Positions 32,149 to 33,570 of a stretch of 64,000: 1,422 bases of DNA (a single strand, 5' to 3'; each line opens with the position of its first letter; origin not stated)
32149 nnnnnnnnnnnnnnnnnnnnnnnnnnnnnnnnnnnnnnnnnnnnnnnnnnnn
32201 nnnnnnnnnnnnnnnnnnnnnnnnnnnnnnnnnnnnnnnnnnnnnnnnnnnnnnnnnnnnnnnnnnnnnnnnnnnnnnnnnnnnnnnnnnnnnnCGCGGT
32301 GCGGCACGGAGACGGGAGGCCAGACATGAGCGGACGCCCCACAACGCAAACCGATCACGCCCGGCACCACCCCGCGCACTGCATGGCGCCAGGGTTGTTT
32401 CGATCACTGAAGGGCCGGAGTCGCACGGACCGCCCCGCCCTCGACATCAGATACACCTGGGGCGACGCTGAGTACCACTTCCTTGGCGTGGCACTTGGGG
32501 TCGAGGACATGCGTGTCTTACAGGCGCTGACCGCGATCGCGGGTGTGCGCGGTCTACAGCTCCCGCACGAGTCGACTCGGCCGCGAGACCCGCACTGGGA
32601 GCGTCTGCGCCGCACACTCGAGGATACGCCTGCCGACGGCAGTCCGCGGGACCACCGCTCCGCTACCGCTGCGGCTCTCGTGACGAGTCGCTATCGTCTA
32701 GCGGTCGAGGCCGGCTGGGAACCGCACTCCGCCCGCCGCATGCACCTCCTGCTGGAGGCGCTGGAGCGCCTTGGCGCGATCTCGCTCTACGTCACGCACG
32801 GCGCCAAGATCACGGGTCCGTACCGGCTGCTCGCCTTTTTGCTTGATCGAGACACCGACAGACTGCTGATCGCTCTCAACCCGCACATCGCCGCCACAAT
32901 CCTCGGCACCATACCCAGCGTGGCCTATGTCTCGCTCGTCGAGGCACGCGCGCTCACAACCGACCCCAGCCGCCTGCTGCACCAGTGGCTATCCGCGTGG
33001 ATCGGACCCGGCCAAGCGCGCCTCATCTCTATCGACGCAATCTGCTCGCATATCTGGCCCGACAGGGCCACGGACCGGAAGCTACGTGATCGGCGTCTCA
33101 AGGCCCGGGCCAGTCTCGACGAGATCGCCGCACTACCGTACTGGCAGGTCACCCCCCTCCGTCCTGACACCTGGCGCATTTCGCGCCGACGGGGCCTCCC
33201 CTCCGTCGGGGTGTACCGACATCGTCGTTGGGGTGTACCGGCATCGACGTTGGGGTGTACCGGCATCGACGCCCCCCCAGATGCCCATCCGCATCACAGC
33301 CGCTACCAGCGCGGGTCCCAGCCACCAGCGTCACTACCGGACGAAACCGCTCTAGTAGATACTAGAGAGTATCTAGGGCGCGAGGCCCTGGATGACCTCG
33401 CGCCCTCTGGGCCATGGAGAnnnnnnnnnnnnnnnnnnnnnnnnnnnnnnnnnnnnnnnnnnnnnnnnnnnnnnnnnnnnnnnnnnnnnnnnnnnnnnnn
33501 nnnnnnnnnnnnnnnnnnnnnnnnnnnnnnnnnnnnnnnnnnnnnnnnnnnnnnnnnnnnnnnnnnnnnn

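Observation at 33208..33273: Three tandem 22-bp iteron-like repeats followed by a C7 tract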

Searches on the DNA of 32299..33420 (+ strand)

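Call 106: search_dna_similar(query=L016:1500-5300:+, collection=plasmids, mode=near, max_rows=6)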
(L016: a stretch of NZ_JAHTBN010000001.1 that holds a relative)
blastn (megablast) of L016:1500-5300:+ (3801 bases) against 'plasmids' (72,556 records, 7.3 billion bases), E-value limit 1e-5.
Records with a match: 1997; places in all: 2029; records where one place covers at least 80% of the query: 12.
Best place of each record, by identity: >=99% 1988; 95-99% 2; 80-90% 4; 60-80% 3.
By first word of the organism name: Klebsiella 1147; Escherichia 448; Enterobacter 143; Salmonella 99; Citrobacter 55; Shigella 24; Raoultella 14; Acinetobacter 9; Providencia 6; uncultured 6; and 19 more.
By predicted mobility (MOB-suite, as given by PLSDB): conjugative 1447; non-mobilizable 294; mobilizable 256.
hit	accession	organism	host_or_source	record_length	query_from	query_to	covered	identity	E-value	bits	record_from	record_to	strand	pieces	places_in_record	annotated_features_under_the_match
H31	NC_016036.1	Morganella morganii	-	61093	1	3801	100%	100.0%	0e+0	7014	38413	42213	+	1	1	site-specific integrase | repC: replication protein C, IncQ-type | helicase RepA family protein | AlpA family phage regulatory protein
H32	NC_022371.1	Escherichia coli PMV-1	-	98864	1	3801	100%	100.0%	0e+0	7014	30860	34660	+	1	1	site-specific integrase | repC: replication protein C, IncQ-type | helicase RepA family protein | AlpA family phage regulatory protein | hypothetical protein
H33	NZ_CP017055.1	Providencia stuartii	Homo sapiens,urine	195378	1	3801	100%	100.0%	0e+0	7014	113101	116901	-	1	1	site-specific integrase | repC: replication protein C, IncQ-type | helicase RepA family protein | AlpA family phage regulatory protein | hypothetical protein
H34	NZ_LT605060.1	Acinetobacter baumannii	not available: to be reported later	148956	1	3801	100%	100.0%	0e+0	7014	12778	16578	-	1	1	site-specific integrase | repC: replication protein C, IncQ-type | helicase RepA family protein | AlpA family phage regulatory protein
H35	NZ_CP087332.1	Acinetobacter baumannii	Homo sapiens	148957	1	3801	100%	100.0%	0e+0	7014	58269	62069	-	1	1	site-specific integrase | repC: replication protein C, IncQ-type | helicase RepA family protein | AlpA family phage regulatory protein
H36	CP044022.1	Escherichia coli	pork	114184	1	3801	100%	100.0%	0e+0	7014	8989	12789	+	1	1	tyrosine-type recombinase/integrase | replication protein C | AAA family ATPase | AlpA family phage regulatory protein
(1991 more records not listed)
